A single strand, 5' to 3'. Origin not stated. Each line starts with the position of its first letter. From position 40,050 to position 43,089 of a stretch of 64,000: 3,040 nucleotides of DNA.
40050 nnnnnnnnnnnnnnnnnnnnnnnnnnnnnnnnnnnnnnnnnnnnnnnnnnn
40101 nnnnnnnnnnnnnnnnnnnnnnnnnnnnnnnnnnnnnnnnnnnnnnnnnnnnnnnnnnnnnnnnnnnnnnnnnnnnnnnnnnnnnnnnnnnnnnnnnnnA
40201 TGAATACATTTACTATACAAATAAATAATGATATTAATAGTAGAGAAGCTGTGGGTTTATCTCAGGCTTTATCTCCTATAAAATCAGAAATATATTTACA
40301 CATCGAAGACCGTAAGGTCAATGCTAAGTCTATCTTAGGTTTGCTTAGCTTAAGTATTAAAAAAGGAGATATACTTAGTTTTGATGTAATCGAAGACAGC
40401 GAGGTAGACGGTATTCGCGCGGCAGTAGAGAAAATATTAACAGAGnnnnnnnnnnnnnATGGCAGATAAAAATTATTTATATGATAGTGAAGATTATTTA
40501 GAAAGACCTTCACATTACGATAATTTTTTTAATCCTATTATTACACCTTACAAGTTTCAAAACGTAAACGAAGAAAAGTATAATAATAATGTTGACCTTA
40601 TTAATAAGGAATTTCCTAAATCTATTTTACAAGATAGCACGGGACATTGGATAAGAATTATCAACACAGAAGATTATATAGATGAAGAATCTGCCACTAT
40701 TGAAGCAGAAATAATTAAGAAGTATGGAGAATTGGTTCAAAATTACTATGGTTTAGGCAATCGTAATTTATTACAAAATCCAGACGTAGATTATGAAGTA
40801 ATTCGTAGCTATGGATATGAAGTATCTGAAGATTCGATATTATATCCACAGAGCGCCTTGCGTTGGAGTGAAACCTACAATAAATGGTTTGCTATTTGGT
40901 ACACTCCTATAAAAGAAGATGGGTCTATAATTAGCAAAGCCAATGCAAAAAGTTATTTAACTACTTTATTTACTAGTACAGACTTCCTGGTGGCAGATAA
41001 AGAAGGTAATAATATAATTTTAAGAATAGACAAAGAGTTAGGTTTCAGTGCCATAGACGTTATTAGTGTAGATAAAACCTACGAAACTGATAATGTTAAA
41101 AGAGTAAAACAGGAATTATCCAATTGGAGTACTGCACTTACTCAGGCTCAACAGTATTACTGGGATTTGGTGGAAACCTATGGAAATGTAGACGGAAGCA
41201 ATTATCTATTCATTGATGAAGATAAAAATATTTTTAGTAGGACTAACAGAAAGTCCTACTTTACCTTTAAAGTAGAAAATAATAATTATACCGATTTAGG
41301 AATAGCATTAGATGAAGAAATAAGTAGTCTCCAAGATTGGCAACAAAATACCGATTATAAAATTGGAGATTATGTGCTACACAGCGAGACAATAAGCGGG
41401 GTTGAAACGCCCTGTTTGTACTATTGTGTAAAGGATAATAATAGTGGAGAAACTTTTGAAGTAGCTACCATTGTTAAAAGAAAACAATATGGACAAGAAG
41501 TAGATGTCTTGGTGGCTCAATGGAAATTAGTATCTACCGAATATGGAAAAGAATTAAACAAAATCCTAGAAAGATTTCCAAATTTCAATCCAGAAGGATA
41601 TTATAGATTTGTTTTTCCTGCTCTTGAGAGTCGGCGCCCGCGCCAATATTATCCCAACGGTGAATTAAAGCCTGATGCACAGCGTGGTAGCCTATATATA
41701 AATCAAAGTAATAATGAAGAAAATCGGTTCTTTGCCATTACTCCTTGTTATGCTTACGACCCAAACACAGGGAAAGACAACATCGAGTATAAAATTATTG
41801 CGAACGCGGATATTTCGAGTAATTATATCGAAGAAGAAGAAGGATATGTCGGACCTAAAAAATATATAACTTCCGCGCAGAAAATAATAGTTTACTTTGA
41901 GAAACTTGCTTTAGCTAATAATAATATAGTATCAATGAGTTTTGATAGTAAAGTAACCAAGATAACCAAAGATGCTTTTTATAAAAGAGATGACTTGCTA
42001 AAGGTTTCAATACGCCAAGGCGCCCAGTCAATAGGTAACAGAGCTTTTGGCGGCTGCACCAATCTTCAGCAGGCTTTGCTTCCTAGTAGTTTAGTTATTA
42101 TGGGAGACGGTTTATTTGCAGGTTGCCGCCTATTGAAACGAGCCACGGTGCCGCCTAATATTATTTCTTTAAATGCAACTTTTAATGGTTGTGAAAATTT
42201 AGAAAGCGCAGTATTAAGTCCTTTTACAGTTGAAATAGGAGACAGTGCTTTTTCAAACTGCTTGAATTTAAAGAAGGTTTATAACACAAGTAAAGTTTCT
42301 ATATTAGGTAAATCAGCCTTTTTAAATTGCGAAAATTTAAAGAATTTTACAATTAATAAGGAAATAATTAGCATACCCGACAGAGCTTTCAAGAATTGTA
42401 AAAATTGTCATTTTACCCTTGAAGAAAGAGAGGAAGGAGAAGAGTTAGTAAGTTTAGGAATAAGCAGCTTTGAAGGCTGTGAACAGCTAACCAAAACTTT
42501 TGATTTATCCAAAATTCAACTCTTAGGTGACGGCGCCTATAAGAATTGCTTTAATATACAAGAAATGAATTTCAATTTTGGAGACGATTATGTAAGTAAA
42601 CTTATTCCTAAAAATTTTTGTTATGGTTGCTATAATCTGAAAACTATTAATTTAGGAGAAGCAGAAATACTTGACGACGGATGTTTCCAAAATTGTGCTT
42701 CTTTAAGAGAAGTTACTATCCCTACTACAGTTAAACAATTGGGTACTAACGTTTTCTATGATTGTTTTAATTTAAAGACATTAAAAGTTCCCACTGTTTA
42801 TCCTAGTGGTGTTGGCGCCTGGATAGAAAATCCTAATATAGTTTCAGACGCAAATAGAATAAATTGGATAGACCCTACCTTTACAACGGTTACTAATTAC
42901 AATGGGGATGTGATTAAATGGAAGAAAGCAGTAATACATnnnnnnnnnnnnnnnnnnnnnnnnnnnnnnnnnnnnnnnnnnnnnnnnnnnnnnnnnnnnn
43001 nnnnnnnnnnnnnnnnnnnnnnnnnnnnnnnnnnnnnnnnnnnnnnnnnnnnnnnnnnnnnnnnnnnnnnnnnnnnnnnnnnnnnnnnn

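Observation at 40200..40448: Crh-like HPr homologue (His15 replaced, Ser46 kept) as the first gene of the rightward operon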

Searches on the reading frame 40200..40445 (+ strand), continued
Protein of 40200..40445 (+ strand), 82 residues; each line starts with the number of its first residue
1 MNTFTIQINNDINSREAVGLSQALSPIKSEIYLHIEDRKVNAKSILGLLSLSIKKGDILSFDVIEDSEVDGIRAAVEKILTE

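Call 63: find_encoding_contigs(protein=P0192, flank=7000, max_places=1)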
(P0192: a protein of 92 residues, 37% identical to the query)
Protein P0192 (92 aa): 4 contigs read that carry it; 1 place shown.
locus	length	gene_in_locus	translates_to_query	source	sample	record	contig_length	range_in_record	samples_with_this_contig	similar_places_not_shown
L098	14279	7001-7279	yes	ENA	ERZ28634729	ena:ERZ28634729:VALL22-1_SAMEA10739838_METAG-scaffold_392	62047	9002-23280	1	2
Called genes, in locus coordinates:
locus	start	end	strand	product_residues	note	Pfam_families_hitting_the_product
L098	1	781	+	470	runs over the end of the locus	PF27290:YonD_N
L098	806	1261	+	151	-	-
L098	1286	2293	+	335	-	PF27364:YonB (weak)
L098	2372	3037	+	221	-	-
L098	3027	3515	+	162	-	-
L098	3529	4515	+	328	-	-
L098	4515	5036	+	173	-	PF27256:YomW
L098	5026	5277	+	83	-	-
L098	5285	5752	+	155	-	PF27211:YomV_2nd (weak)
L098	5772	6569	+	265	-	PF27173:YomU_Tube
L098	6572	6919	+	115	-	-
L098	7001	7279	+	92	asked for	PF00381:PTS-HPr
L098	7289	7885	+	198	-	-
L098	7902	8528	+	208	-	-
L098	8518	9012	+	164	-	-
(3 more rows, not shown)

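Call 72: find_related_loci(query=A2, collection=viral_contigs, flank=6000)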
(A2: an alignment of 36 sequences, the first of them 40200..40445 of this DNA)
Query A2 (82 aa) in viral_contigs; peptide patterns used: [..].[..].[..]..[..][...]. (x = any residue, [..] = any of these).
142 stretches matched a pattern; 43 encode a relative of the query (tblastn E <= 1e-3); 43 distinct loci.
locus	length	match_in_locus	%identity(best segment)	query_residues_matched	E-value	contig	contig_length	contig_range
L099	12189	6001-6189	44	4-66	7e-13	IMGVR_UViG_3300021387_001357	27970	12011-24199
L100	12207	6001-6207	43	6-72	2e-12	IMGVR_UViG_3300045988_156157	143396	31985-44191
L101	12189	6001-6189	46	5-69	3e-12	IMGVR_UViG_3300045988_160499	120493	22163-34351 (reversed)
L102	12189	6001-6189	45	5-69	9e-12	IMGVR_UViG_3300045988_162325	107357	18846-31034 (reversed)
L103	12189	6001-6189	45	5-69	3e-11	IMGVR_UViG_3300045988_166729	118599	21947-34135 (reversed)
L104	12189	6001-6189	45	5-69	3e-11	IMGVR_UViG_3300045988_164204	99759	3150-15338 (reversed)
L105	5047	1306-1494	45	5-69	3e-11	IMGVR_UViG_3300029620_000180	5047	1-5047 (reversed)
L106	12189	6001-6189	43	5-69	7e-11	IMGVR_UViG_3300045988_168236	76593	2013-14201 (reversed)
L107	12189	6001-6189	45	5-69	8e-11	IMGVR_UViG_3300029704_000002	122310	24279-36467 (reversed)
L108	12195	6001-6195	42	2-64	4e-10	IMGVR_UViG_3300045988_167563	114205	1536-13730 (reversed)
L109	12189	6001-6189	37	6-68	7e-10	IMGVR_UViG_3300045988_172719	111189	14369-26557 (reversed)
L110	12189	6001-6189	37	6-68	7e-10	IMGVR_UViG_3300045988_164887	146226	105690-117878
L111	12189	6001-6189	37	6-68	7e-10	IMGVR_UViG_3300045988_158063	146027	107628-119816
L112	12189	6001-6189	37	6-68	7e-10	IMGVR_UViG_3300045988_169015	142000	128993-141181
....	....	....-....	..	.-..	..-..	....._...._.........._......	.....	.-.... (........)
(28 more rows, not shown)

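Call 75: search_dna_similar(query=L014:6036-6836:+, collection=phages, mode=protein, max_evalue=0.00001, max_rows=15)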
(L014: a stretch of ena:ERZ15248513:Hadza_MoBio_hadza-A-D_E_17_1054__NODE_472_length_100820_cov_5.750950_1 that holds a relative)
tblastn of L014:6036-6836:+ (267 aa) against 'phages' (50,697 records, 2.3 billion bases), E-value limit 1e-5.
No match.

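Call 83: search_protein_families(library=ncbifam, proteins=[window:40200-40445:+, P0165, P0018, P0023], max_evalue=1)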
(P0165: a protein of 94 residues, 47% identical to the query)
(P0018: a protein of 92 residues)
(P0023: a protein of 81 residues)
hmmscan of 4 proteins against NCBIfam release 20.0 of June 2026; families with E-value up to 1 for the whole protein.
window:40200-40445:+ (82 aa): 9 families
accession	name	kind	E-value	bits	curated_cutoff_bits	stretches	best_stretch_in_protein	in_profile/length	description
TIGR01003.1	PTS_HPr_family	subfamily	2e-10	40.5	47.9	1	3-67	5-69/82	HPr family phosphocarrier protein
NF010354.0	PRK13782.1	equivalog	4.7e-10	39.4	123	1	4-61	6-63/85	HPr family phosphocarrier protein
NF010352.0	PRK13780.1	equivalog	5.4e-10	39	110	1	2-79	4-81/88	phosphocarrier protein HPr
NF041319.1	PTS-HPr_Halo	equivalog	0.0012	19.2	140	1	5-81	6-84/87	phosphocarrier protein HPr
NF010351.0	PRK13779.1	equivalog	0.0042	16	766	1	2-72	293-365/503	bifunctional PTS system fructose-specific transporter subunit IIA/HPr protein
NF008478.1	PRK11377.1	equivalog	0.0058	15.7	520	1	4-60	160-216/473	dihydroxyacetone kinase phosphoryl donor subunit DhaM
NF008319.0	PRK11109.1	equivalog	0.018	14.3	302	1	3-63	289-352/376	fused PTS fructose transporter subunit IIA/HPr protein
NF008146.0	PRK10897.1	equivalog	0.028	14.7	119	1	7-77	8-81/90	PTS phosphocarrier protein NPr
NF008104.0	PRK10850.1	equivalog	0.031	14.4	153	1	4-69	6-71/85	phosphocarrier protein Hpr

P0165 (94 aa): 8 families
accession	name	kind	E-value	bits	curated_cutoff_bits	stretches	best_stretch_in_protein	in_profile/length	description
NF010354.0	PRK13782.1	equivalog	2.3e-09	37.2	123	1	4-81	4-81/85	HPr family phosphocarrier protein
TIGR01003.1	PTS_HPr_family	subfamily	5e-08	32.8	47.9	1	4-81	4-81/82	HPr family phosphocarrier protein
NF041319.1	PTS-HPr_Halo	equivalog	2.8e-06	27.7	140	1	16-82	15-84/87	phosphocarrier protein HPr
NF010352.0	PRK13780.1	equivalog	2.8e-05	23.9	110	1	12-81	12-81/88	phosphocarrier protein HPr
NF008104.0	PRK10850.1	equivalog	0.0038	17.3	153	1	4-78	4-78/85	phosphocarrier protein Hpr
NF008478.1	PRK11377.1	equivalog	0.039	12.9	520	1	11-75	165-229/473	dihydroxyacetone kinase phosphoryl donor subunit DhaM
NF008319.0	PRK11109.1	equivalog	0.053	12.8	302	1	17-81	301-368/376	fused PTS fructose transporter subunit IIA/HPr protein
TIGR01439.1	lp_hng_hel_AbrB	domain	0.075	12.8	28.3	1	54-72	21-40/44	transcriptional regulator, AbrB family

P0018 (92 aa): 5 families
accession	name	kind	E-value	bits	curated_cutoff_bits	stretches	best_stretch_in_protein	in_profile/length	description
TIGR01003.1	PTS_HPr_family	subfamily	1.4e-07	31.3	47.9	1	7-80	7-80/82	HPr family phosphocarrier protein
NF010354.0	PRK13782.1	equivalog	2.4e-07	30.7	123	1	2-72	2-72/85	HPr family phosphocarrier protein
NF010352.0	PRK13780.1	equivalog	1.2e-05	25.1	110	1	12-80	12-80/88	phosphocarrier protein HPr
NF008104.0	PRK10850.1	equivalog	0.0013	18.8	153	1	5-75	5-75/85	phosphocarrier protein Hpr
NF041319.1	PTS-HPr_Halo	equivalog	0.0063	17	140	1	17-80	16-82/87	phosphocarrier protein HPr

P0023 (81 aa): 7 families
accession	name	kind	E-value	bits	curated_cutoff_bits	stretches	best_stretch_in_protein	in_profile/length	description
NF010354.0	PRK13782.1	equivalog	3.2e-11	43.1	123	1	6-66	8-67/85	HPr family phosphocarrier protein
NF010352.0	PRK13780.1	equivalog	1.3e-07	31.4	110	1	3-76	5-77/88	phosphocarrier protein HPr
TIGR01003.1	PTS_HPr_family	subfamily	3e-07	30.3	47.9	1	28-67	29-68/82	HPr family phosphocarrier protein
NF041319.1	PTS-HPr_Halo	equivalog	0.012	16.1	140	1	35-66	38-69/87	phosphocarrier protein HPr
NF009627.0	PRK13149.1-1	equivalog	0.068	13.1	106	1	6-48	15-57/90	H/ACA RNA-protein complex component Gar1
NF053851.1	Bdello_MAT_N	subfamily_domain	0.072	12.9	60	1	13-75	31-93/162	mosaic adhesive trimer family chimeric fiber protein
NF008478.1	PRK11377.1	equivalog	0.14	11.1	520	1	4-63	160-218/473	dihydroxyacetone kinase phosphoryl donor subunit DhaM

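Call 84: search_protein_families(library=padloc, proteins=[window:40200-40445:+], max_evalue=0.01)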
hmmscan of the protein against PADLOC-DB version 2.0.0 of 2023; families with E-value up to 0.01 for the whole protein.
window:40200-40445:+ (82 aa): 0 families

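Call 87: get_annotated_region(hit=H8, flank=3000)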
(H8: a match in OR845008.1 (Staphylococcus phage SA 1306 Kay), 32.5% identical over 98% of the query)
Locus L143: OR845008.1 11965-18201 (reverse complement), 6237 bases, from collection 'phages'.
description: UNVERIFIED_ORG: Staphylococcus phage SA 1306 Kay clone NODE_21_length_35680_cov_20.084291 genomic sequence.
organism: Staphylococcus phage SA 1306 Kay (NCBI taxid 3113843)
taxonomy: Viruses
host: Staphylococcus aureus; source: wastewater; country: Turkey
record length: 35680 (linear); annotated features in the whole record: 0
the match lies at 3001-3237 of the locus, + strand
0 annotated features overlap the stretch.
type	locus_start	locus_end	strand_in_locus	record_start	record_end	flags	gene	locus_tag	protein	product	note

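Call 89: search_protein_families(library=pfam, proteins=[L101:5394-5978:+, L006:7474-7992:+, L101:6242-6718:+, L006:8275-8820:+, L101:6723-8777:+], max_evalue=0.01)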
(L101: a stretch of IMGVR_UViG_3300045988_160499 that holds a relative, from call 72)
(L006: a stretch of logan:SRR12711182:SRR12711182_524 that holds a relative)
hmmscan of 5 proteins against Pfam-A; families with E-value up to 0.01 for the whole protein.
L101:5394-5978:+ (195 aa): 1 family
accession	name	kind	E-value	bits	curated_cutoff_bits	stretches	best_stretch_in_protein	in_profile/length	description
PF16731.10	GARP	-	0.0074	16.3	27.4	0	107-177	94-165/193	Glutamic acid/alanine-rich protein of Trypanosoma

L006:7474-7992:+ (173 aa): 2 families
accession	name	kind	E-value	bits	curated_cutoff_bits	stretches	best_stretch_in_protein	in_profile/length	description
PF05597.16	Phasin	-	0.003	18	28.8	1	52-125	48-123/126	Poly(hydroxyalcanoate) granule associated protein (phasin)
PF06780.16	Erp_C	-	0.0044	17.5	24.3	0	57-89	35-67/140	Erp protein C-terminus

L101:6242-6718:+ (159 aa): 0 families

L006:8275-8820:+ (182 aa): 0 families

L101:6723-8777:+ (685 aa): 0 families

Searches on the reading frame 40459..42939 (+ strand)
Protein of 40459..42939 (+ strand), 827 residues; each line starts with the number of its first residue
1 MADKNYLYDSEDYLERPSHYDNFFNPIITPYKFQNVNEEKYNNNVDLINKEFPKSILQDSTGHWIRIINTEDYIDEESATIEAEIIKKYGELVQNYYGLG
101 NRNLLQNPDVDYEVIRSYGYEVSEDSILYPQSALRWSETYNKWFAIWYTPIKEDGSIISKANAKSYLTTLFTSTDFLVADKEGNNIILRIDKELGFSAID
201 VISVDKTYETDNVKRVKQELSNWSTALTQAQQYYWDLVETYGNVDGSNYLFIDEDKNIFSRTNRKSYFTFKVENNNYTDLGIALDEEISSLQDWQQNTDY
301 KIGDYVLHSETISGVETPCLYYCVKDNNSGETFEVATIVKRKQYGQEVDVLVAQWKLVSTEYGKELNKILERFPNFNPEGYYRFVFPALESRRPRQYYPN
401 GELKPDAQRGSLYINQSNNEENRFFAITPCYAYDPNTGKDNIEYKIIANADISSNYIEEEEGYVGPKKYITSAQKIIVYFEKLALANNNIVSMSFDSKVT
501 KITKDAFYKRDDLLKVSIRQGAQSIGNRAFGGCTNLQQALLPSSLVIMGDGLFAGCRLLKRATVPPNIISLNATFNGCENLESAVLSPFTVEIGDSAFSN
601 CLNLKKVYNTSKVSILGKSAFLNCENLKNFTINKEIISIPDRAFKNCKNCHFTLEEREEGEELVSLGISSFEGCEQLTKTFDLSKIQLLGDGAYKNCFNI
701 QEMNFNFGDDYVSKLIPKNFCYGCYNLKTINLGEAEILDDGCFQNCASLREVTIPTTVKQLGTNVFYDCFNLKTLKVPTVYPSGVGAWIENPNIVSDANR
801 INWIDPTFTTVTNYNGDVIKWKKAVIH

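Call 11: search_protein_families(library=pfam, proteins=[window:40459-42939:+], max_evalue=0.001)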
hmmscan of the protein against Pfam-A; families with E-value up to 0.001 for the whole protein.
window:40459-42939:+ (827 aa): 2 families
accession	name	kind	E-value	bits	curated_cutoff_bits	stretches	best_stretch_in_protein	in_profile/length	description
PF13306.12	LRR_5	-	1.1e-59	200.3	27.7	4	484-605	7-127/127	BspA type Leucine rich repeat region (6 copies)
PF13855.12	LRR_8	-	0.00011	22.3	27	0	716-751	16-53/61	Leucine rich repeat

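Call 12: search_protein_families(library=phrogs, proteins=[window:40459-42939:+], max_evalue=0.001)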
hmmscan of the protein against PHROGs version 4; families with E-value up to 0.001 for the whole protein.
window:40459-42939:+ (827 aa): 2 families
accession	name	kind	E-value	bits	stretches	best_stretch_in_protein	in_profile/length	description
phrog_35892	-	unknown function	1.3e-28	100.2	2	469-668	514-712/1181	-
phrog_18805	-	unknown function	1.2e-21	78.1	1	503-650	248-400/457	-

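Call 84: search_protein_families(library=padloc, proteins=[window:40459-42939:+], max_evalue=0.01)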
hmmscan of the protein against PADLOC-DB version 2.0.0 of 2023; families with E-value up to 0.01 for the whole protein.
window:40459-42939:+ (827 aa): 0 families
